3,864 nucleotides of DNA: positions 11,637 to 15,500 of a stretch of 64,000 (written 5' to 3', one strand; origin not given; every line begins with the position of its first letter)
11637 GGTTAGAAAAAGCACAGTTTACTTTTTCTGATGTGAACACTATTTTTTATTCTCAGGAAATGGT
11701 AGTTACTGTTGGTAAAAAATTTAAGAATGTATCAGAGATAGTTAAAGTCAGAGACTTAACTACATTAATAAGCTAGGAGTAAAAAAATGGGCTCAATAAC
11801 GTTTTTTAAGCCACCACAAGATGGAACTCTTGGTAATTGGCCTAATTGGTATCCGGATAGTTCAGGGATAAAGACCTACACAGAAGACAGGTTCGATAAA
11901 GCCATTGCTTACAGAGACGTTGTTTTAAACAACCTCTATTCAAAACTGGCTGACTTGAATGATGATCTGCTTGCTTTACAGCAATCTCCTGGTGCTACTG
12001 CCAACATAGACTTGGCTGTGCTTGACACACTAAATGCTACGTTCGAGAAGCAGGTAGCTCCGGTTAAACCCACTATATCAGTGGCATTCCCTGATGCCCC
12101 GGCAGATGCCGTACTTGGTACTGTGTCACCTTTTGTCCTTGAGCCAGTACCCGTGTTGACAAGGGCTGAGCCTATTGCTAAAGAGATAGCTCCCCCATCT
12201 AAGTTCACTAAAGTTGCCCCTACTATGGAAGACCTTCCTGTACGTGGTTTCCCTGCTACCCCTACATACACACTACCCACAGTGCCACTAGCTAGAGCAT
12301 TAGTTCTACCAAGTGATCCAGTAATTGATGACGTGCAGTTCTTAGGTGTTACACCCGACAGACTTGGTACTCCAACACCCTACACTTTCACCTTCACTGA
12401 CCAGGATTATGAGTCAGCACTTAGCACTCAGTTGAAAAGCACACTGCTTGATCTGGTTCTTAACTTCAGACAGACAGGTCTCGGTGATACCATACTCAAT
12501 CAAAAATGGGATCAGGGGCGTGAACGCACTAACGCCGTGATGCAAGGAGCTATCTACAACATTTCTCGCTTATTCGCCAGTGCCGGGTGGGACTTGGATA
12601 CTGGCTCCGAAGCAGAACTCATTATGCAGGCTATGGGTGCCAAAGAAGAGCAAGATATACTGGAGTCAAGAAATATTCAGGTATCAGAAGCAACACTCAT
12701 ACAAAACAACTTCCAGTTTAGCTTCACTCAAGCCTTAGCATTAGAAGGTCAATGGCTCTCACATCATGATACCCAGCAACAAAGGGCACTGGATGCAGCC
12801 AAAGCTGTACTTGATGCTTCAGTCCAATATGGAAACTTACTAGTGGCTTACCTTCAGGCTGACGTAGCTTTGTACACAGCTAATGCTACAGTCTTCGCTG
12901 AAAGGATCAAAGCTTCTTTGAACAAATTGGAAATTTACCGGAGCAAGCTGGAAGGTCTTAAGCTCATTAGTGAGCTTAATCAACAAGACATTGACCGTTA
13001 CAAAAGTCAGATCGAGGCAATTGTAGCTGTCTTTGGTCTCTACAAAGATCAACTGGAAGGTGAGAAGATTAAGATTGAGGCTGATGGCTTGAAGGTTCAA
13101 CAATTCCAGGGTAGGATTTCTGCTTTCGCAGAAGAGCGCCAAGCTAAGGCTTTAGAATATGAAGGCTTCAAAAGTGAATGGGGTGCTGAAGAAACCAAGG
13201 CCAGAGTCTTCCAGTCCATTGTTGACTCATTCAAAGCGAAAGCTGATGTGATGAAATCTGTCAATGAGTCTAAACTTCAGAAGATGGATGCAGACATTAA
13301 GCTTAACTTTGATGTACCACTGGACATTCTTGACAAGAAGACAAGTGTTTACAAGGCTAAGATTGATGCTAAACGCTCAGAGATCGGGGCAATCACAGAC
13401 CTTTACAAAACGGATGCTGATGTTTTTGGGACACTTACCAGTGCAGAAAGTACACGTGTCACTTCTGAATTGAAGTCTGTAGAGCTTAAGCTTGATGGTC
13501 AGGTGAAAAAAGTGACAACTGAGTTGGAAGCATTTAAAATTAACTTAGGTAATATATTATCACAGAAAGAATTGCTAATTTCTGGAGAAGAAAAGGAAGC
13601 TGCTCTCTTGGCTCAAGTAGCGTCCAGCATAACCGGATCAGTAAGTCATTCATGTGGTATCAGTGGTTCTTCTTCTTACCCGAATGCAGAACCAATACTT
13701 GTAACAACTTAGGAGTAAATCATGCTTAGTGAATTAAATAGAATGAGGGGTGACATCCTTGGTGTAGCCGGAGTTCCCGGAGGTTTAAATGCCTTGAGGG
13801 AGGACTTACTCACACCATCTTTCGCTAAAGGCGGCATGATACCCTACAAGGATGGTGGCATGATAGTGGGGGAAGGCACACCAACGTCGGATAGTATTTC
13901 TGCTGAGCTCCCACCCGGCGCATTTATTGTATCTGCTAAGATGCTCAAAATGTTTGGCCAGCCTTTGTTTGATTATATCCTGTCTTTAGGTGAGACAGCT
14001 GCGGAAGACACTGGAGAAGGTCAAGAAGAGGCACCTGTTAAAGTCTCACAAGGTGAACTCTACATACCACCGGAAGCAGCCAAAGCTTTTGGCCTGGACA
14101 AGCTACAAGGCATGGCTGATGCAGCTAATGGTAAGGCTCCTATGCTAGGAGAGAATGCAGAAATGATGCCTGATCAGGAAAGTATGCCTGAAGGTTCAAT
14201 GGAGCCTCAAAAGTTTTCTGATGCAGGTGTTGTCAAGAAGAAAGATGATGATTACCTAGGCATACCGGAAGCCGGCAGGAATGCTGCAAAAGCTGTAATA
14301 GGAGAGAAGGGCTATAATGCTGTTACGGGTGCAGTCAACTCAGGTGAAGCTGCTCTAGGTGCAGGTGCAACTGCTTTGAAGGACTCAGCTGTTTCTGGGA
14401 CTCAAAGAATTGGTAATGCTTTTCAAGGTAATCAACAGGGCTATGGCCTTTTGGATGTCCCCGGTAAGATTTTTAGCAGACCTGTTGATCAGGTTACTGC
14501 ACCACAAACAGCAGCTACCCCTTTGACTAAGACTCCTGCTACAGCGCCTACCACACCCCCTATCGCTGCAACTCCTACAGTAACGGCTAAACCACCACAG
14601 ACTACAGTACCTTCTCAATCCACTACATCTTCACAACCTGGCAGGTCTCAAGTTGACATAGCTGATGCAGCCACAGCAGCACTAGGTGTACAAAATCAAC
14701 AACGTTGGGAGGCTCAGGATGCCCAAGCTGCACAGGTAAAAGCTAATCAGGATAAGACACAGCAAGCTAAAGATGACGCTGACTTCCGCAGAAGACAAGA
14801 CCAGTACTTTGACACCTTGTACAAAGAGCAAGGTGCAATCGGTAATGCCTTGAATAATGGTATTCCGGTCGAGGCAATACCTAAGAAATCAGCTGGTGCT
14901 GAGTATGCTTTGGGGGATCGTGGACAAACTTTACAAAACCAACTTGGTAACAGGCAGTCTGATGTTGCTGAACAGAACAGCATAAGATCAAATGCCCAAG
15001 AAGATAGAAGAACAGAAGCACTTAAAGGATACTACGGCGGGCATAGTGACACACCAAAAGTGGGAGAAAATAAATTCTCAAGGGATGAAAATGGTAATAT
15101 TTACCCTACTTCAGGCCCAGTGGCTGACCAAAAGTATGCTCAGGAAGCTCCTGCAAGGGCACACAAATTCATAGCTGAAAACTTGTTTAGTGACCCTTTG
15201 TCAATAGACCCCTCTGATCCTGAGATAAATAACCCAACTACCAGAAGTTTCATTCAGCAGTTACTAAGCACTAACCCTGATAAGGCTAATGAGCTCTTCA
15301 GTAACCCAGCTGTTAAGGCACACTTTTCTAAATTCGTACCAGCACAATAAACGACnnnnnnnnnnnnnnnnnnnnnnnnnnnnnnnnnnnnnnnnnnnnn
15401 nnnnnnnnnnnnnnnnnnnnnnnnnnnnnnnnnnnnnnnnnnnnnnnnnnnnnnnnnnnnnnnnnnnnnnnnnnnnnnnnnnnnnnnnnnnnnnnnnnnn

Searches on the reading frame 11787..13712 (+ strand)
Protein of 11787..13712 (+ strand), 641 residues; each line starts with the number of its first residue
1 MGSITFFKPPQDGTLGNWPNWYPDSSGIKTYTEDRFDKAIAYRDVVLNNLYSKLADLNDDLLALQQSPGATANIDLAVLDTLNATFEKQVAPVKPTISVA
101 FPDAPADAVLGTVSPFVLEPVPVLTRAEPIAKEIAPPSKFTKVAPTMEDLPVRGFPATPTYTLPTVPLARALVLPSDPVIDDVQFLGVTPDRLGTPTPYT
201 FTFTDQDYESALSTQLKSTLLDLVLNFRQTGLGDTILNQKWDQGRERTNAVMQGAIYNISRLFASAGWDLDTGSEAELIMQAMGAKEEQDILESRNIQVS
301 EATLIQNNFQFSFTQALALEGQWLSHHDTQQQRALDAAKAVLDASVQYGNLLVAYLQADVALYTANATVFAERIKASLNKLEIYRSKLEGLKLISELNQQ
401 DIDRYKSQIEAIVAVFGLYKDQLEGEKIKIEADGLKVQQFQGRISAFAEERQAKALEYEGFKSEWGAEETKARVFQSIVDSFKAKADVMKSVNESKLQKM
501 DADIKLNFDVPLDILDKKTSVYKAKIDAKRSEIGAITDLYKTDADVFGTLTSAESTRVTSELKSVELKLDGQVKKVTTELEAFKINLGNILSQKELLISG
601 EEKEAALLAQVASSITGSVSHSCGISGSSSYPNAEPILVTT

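Call 18: search_protein_families(library=phrogs, proteins=[window:11787-13712:+], max_evalue=0.001)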
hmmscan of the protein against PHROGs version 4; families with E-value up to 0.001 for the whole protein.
window:11787-13712:+ (641 aa): 1 family
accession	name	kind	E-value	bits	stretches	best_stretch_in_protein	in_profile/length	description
phrog_10969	-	unknown function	6.7e-43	147.9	1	155-632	140-615/632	-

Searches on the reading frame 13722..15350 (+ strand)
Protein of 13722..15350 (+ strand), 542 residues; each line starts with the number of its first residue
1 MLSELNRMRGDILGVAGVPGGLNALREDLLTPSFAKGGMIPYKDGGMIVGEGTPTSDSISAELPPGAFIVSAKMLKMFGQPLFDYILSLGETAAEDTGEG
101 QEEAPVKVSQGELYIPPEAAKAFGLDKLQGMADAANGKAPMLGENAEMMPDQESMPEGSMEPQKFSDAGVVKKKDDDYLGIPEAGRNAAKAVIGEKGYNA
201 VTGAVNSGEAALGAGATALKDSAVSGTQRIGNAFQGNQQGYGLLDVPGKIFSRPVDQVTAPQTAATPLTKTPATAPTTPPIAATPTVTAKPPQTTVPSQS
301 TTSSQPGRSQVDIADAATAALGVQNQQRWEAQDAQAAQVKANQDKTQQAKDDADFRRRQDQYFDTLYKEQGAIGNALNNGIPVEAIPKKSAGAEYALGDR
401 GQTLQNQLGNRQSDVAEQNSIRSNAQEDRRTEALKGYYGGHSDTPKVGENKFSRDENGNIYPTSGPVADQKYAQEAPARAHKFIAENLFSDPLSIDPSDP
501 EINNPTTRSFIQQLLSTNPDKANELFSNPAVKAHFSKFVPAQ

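Call 18: search_protein_families(library=phrogs, proteins=[window:13722-15350:+], max_evalue=0.001)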
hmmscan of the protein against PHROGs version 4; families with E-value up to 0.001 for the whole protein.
window:13722-15350:+ (542 aa): 1 family
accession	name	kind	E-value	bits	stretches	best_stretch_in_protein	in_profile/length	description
phrog_11341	-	unknown function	2.6e-10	40.8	1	34-200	4-150/678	-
